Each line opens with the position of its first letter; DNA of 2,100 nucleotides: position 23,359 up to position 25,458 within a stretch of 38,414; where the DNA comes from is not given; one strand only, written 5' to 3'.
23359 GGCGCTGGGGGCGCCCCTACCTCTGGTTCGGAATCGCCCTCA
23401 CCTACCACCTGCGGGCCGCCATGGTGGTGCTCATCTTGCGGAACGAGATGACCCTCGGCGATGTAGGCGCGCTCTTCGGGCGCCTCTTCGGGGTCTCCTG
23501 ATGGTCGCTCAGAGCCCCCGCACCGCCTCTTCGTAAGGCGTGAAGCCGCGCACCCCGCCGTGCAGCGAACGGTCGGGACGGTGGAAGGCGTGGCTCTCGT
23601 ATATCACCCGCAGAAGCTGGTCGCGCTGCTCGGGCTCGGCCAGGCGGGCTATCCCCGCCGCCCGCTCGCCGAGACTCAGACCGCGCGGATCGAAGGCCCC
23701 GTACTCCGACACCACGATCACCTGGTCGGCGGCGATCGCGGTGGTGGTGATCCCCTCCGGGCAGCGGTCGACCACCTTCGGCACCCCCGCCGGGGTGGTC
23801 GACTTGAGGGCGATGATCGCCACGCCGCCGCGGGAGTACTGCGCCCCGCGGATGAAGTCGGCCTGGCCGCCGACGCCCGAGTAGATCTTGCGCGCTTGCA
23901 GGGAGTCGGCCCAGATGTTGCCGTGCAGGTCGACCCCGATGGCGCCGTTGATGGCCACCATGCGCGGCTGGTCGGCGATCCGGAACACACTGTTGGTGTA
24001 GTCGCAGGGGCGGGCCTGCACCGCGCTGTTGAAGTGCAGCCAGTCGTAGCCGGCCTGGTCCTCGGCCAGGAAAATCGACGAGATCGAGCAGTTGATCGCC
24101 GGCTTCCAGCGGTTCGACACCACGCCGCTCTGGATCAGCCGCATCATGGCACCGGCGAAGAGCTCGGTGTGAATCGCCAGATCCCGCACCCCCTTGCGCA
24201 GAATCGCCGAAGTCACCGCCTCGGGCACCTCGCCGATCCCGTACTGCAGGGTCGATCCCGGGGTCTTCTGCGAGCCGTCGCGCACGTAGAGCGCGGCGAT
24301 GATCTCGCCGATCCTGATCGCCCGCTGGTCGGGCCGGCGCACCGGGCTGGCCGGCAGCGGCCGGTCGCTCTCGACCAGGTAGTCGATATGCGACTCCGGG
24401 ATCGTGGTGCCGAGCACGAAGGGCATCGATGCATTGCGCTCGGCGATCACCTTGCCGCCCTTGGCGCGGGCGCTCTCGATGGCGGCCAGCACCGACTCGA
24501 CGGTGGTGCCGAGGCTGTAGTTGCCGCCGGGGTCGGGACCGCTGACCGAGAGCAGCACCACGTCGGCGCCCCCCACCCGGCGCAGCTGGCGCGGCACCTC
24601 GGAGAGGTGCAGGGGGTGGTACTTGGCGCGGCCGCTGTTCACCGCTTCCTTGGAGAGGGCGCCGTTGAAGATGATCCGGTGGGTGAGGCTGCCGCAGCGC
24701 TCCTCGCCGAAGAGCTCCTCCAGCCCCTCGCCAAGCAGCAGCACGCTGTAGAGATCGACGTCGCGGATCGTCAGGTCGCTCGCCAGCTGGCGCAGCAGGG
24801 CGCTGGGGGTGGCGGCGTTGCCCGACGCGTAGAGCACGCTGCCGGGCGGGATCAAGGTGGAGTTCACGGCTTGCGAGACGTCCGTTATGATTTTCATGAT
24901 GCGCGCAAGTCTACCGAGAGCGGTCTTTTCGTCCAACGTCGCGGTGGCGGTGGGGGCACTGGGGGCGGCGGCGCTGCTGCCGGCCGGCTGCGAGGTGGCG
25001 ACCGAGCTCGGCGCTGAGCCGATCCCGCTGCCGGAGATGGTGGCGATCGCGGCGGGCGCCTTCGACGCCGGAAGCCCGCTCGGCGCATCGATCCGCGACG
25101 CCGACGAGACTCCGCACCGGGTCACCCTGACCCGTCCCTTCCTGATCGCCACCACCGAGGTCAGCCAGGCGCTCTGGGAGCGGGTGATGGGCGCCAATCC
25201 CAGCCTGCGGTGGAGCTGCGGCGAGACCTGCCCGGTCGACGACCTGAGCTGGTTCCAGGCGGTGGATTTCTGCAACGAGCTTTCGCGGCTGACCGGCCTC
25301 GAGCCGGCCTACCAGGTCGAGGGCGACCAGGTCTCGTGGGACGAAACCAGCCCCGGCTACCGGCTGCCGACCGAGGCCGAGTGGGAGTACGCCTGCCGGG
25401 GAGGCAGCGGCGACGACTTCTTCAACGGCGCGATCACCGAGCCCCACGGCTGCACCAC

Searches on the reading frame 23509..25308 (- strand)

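Call 12: search_protein_families(library=pfam, proteins=[window:23509-25308:-], max_evalue=0.001)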
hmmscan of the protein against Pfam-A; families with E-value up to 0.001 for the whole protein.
window:23509-25308:- (599 aa): 3 families
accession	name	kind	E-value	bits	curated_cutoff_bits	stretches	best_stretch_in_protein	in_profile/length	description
PF13336.12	AcetylCoA_hyd_C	-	1.1e-38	133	23.7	1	421-567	6-152/154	Acetyl-CoA hydrolase/transferase C-terminal domain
PF02550.21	AcetylCoA_hydro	-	1.1e-09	39.1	24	1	191-315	66-190/198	Acetyl-CoA hydrolase/transferase N-terminal domain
PF16957.11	Mal_decarbox_Al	-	2.4e-05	23.3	25.4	1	249-359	139-250/546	Malonate decarboxylase, alpha subunit, transporter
